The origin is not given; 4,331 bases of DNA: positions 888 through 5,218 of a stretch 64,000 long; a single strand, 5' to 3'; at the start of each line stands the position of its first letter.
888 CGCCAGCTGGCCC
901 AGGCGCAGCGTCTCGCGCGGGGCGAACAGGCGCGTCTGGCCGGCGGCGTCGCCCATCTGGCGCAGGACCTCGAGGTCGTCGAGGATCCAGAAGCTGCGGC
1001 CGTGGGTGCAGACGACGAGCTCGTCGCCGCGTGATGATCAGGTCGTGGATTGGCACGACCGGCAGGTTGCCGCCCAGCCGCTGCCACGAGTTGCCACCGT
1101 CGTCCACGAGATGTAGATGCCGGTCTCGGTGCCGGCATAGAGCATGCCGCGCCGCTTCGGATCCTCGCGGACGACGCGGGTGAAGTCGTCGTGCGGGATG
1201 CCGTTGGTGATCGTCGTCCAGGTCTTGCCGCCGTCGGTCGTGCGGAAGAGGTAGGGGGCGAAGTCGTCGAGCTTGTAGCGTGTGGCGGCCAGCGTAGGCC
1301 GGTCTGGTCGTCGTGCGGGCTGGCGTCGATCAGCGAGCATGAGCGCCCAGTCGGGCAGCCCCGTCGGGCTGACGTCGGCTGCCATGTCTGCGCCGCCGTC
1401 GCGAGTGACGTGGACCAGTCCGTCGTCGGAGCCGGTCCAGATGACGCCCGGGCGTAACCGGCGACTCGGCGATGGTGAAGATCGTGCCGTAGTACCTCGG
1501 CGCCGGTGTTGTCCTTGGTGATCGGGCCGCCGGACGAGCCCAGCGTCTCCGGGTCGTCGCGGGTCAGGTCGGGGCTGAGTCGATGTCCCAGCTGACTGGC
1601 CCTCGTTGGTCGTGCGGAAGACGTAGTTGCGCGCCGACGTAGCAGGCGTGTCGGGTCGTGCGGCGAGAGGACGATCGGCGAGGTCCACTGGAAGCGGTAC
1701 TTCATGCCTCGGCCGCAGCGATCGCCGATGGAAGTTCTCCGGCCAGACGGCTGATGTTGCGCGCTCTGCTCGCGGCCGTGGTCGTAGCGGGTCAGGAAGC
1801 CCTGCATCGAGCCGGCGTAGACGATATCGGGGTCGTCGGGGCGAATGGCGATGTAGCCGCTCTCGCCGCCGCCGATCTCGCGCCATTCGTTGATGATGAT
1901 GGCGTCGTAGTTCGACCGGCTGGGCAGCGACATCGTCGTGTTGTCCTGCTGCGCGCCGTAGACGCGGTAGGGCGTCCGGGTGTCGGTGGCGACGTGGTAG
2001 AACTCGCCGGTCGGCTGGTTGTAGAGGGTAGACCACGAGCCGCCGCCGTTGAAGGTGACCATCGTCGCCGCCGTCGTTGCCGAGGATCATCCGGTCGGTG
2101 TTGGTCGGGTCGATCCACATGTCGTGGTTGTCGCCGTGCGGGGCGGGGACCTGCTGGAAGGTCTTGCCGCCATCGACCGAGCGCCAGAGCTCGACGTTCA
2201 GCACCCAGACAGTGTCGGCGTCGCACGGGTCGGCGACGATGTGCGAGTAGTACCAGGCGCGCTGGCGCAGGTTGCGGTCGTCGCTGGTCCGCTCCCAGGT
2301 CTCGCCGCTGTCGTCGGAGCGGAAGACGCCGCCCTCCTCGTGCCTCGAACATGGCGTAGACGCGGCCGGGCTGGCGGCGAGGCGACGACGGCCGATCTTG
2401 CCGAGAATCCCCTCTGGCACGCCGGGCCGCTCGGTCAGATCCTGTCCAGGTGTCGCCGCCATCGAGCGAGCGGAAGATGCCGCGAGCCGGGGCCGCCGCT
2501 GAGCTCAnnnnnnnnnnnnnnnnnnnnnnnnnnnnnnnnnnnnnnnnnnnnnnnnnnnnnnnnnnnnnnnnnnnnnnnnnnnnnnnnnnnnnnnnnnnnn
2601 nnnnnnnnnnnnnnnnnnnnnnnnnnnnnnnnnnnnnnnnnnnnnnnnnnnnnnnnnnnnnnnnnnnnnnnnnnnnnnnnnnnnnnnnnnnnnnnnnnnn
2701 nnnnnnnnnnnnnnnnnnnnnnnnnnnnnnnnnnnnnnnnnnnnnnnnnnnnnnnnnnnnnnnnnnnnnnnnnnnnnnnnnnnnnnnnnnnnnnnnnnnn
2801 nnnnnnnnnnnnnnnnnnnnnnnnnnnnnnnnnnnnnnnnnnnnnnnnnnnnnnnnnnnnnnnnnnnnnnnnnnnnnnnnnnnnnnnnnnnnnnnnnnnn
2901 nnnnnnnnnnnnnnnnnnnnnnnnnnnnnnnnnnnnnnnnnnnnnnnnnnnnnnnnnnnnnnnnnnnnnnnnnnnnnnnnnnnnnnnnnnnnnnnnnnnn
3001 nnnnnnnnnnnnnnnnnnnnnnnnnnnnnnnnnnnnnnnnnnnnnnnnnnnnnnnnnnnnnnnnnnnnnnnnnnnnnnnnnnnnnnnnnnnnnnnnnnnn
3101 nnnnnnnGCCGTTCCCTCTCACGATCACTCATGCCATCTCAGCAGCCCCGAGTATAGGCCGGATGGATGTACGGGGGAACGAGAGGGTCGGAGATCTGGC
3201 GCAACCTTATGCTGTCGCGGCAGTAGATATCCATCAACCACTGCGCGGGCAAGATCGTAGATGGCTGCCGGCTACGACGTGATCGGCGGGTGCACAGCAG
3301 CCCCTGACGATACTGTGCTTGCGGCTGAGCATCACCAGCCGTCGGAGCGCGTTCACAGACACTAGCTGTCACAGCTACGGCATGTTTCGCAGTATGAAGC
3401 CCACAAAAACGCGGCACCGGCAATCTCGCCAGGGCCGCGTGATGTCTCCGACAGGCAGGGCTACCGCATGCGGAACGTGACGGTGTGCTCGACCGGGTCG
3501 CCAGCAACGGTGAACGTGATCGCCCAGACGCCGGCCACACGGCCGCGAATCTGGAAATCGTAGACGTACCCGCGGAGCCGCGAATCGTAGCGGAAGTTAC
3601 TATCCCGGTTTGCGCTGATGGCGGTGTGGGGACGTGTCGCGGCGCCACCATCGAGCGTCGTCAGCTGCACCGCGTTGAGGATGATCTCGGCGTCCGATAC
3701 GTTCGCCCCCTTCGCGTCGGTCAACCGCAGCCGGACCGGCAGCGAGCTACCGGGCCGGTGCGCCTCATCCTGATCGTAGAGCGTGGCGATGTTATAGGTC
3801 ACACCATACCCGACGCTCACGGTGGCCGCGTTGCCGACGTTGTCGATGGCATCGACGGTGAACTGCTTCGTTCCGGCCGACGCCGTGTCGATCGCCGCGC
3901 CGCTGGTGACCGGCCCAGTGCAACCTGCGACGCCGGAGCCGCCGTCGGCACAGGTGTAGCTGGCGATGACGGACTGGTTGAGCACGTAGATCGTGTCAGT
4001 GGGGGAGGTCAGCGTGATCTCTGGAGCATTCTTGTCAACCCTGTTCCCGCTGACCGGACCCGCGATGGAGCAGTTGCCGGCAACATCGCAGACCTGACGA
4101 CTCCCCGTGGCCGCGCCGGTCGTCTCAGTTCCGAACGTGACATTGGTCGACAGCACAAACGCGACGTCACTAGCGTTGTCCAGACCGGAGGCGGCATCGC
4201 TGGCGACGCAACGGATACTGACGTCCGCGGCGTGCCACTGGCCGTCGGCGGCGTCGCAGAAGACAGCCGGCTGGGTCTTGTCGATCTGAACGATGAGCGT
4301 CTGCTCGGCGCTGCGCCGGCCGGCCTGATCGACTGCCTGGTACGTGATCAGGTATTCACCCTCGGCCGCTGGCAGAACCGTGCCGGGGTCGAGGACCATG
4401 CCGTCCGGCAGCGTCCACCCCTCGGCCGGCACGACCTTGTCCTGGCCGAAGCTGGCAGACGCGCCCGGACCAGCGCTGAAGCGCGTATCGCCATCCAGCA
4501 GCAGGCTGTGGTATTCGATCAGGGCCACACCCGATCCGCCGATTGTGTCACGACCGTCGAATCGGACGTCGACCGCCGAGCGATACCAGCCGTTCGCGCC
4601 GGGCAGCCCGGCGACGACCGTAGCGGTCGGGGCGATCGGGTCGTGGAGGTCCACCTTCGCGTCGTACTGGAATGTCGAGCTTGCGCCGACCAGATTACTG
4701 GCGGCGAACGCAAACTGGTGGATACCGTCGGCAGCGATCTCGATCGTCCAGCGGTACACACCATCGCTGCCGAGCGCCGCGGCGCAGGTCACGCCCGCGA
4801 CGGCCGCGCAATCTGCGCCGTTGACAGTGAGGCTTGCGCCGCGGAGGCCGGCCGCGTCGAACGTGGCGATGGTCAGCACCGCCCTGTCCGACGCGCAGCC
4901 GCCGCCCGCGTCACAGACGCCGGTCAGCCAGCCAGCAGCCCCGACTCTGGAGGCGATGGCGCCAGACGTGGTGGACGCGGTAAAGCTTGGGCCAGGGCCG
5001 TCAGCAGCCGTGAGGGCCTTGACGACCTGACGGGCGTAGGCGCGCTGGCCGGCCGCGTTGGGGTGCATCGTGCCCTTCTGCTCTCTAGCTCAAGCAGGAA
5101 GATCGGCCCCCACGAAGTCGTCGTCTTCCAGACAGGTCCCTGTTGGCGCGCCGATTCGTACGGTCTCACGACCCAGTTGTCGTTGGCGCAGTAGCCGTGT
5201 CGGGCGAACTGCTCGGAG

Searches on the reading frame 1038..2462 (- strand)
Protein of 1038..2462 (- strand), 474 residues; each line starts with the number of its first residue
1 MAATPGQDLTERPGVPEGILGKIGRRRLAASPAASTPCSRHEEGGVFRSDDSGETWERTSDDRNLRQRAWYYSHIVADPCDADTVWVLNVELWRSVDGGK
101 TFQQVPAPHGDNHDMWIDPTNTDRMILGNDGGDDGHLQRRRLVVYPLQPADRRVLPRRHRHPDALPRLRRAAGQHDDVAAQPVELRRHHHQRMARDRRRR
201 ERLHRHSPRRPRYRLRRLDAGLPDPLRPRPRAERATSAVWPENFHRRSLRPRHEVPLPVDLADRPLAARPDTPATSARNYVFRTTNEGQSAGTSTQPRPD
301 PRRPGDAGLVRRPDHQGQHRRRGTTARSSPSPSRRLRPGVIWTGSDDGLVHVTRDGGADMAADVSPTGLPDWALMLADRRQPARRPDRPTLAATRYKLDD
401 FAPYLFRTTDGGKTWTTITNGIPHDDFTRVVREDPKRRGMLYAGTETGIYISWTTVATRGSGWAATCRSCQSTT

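Call 27: search_protein_families(library=pfam, proteins=[window:1038-2462:-])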
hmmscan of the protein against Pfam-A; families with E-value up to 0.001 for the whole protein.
window:1038-2462:- (474 aa): 2 families
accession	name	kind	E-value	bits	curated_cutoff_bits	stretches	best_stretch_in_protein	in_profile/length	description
PF15902.12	Sortilin-Vps10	-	2.4e-09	36.9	33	1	46-128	3-86/446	Sortilin, neurotensin receptor 3,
PF02012.26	BNR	-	6.5e-05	22.8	27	0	406-416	1-11/12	BNR/Asp-box repeat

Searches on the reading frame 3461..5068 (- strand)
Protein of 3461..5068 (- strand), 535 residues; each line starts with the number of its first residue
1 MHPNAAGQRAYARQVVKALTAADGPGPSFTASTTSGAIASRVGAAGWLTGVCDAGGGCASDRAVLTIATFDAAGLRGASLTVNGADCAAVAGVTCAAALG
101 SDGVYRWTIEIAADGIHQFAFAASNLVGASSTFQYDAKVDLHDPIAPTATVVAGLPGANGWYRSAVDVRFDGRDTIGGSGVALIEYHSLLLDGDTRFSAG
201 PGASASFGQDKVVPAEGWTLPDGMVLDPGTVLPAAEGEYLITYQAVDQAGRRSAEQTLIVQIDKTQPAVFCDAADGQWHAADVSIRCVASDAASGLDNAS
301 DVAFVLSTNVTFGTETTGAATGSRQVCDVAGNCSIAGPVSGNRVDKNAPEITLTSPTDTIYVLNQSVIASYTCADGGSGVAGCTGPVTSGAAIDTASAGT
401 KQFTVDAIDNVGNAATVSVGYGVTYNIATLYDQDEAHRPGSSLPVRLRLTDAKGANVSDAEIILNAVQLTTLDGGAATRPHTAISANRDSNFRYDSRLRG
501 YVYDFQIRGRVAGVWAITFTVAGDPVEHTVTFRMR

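Call 27: search_protein_families(library=pfam, proteins=[window:3461-5068:-])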
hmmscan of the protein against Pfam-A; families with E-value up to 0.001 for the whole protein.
window:3461-5068:- (535 aa): 1 family
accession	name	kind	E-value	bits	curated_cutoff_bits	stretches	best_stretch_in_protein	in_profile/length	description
PF19077.6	Big_13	-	5.9e-05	23.9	27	0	234-263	72-101/102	Bacterial Ig-like domain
